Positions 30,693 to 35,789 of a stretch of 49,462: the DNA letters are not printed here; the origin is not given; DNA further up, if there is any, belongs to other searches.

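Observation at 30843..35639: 1598-aa TM-anchored protein made of about 80 copies of a 17-residue G-N-V-I-G / P-D-G-T-V-V repeat, inserted between virB9 and virB10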

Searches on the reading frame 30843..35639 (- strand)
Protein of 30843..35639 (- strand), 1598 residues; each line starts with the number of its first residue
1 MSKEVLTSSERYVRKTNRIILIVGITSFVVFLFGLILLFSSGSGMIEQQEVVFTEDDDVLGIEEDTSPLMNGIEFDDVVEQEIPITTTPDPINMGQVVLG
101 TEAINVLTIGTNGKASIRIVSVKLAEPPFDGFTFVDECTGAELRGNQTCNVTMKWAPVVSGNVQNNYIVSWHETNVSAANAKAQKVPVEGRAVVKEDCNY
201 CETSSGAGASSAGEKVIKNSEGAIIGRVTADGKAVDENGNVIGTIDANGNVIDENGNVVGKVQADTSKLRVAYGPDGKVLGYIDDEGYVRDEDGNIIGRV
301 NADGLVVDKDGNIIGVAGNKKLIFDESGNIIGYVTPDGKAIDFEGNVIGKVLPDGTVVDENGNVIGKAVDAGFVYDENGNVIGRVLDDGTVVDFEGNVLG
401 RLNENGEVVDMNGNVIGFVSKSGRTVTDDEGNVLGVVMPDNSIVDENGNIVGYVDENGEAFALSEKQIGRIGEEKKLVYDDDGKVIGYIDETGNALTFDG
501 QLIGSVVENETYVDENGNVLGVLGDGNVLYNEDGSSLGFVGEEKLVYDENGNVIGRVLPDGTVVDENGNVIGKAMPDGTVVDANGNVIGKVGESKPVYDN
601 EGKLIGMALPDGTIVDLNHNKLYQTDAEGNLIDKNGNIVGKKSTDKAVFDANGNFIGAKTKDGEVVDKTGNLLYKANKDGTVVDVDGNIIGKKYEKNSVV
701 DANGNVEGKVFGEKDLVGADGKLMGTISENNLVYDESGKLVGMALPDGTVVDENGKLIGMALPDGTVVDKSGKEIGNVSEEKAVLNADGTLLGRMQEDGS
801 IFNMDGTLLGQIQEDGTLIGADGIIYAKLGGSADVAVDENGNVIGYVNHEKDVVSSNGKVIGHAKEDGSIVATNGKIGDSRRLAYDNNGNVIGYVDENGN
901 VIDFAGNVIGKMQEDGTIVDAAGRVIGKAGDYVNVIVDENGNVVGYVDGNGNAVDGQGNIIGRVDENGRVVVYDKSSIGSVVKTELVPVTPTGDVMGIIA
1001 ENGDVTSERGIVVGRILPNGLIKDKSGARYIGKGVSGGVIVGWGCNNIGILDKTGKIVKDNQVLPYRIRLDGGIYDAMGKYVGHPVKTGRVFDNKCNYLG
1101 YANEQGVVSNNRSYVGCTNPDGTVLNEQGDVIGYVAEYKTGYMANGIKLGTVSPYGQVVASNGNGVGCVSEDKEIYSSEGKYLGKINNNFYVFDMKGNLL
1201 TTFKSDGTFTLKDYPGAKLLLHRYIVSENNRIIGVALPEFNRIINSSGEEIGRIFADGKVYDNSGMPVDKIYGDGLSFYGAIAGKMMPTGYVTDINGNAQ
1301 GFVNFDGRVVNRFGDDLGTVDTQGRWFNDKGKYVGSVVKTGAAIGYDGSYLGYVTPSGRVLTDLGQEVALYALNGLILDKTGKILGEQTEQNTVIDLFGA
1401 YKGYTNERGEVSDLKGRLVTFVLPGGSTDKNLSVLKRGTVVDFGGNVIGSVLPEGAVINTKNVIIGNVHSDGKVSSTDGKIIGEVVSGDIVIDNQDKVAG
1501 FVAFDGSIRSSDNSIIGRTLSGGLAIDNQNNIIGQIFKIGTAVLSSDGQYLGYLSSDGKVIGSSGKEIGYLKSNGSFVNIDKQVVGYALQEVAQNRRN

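Call 5: search_protein_families(library=pfam, proteins=[window:30843-35639:-], max_evalue=0.01)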
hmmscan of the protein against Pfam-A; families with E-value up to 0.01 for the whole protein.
window:30843-35639:- (1598 aa): 8 families
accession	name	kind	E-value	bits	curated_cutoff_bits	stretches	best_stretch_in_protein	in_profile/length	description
PF21785.3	Bflower_2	-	3.2e-111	365.6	38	15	529-621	4-92/112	5-fold beta-flower protein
PF21784.3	Bflower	-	3.3e-47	160.1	25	5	513-572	4-61/116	4-fold beta flower protein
PF12396.14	DUF3659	-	7.5e-43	144.7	24.8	3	245-301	8-56/61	Protein of unknown function (DUF3659)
PF05593.20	RHS_repeat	-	4.8e-20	71.9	22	0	547-580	1-38/38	RHS Repeat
PF25455.1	Beta-barrel_CAF17_C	-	0.0036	17.5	25.7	0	572-594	12-34/70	CAF17, C-terminal beta-barrel domain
PF05935.17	Arylsulfotrans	-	0.0039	16.7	24.2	0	578-685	30-140/374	Arylsulfotransferase (ASST)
PF09498.15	DUF2388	-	0.0084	16.6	25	0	1489-1511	19-41/70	Protein of unknown function (DUF2388)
PF24000.1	DUF7316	-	0.0091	17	27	0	758-769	13-24/78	Family of unknown function (DUF7316)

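Call 8: search_solved_structures(query=window:30843-35639:-, max_evalue=0.01, show_alignments=2)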
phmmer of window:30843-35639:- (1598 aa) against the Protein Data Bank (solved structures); distinct sequences matched with E-value up to 0.01: 0.
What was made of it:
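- Tried and rejected: PDB sequence search with X: no hits (call 8).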

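Call 11: find_encoding_contigs(protein=window:30843-35639:-, flank=10000, max_places=6)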
Protein window:30843-35639:- (1598 aa): no gene with exactly this product is on record in the collection.
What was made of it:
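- Tried and rejected: Exact-match look-up of X in public assemblies: not on record (call 11).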
